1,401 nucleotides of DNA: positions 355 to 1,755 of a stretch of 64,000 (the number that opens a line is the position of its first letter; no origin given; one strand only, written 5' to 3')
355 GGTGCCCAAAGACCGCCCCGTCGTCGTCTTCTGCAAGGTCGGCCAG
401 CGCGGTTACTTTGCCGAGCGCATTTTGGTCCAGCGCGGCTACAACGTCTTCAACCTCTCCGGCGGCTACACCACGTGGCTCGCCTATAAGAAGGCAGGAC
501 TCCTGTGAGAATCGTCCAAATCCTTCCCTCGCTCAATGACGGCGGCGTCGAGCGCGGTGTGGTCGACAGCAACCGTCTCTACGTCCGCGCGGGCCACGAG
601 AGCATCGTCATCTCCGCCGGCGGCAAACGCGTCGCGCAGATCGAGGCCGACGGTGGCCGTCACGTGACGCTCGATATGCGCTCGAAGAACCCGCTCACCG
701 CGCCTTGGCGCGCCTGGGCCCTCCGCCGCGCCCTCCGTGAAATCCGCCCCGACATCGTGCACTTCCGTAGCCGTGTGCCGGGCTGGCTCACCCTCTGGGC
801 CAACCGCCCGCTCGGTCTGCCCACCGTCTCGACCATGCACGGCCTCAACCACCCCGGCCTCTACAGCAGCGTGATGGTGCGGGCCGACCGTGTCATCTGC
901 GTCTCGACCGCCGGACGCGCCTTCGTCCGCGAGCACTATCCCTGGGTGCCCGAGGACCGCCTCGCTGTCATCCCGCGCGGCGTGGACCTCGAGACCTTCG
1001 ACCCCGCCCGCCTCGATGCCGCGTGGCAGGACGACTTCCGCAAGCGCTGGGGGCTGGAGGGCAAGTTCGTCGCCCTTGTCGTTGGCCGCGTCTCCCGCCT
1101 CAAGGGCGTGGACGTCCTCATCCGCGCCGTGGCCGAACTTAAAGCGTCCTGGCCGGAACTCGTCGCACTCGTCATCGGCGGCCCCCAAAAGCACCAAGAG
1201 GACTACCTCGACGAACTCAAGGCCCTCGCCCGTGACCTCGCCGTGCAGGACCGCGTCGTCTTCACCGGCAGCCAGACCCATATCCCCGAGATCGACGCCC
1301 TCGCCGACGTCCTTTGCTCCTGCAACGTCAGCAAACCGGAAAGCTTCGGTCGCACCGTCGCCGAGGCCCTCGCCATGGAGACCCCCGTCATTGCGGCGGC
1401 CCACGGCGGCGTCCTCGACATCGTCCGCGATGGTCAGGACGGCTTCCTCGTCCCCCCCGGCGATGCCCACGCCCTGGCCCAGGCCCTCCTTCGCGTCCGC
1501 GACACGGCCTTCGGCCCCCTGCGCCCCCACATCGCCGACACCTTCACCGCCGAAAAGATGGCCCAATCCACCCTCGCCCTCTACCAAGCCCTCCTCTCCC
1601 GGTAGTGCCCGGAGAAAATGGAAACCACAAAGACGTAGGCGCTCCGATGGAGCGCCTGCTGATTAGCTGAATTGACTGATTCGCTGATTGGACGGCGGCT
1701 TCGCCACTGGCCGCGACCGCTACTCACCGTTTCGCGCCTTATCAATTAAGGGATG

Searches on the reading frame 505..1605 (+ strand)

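Call 7: search_protein_families(library=pfam, proteins=[window:505-1605:+])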
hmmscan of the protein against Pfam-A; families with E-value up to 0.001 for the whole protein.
window:505-1605:+ (366 aa): 6 families
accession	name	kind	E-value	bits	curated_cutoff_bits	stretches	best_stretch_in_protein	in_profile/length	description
PF00534.26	Glycos_transf_1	-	1.2e-32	113.3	26.4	1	176-331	3-155/172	Glycosyl transferases group 1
PF13692.12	Glyco_trans_1_4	-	1.6e-29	103.4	27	1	189-331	3-139/142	Glycosyl transferases group 1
PF13439.12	Glyco_transf_4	-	3.8e-28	99.1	28.5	1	13-163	2-169/170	Glycosyltransferase Family 4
PF13579.12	Glyco_trans_4_4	-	1.1e-14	55.6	29.7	1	13-159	1-158/158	Glycosyl transferase 4-like domain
PF20706.3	GT4-conflict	-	4.3e-10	39.6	26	1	169-310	176-323/385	Family 4 Glycosyltransferase in conflict systems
PF13477.12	Glyco_trans_4_2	-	9.7e-05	23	23.4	1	30-114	24-109/139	Glycosyl transferase 4-like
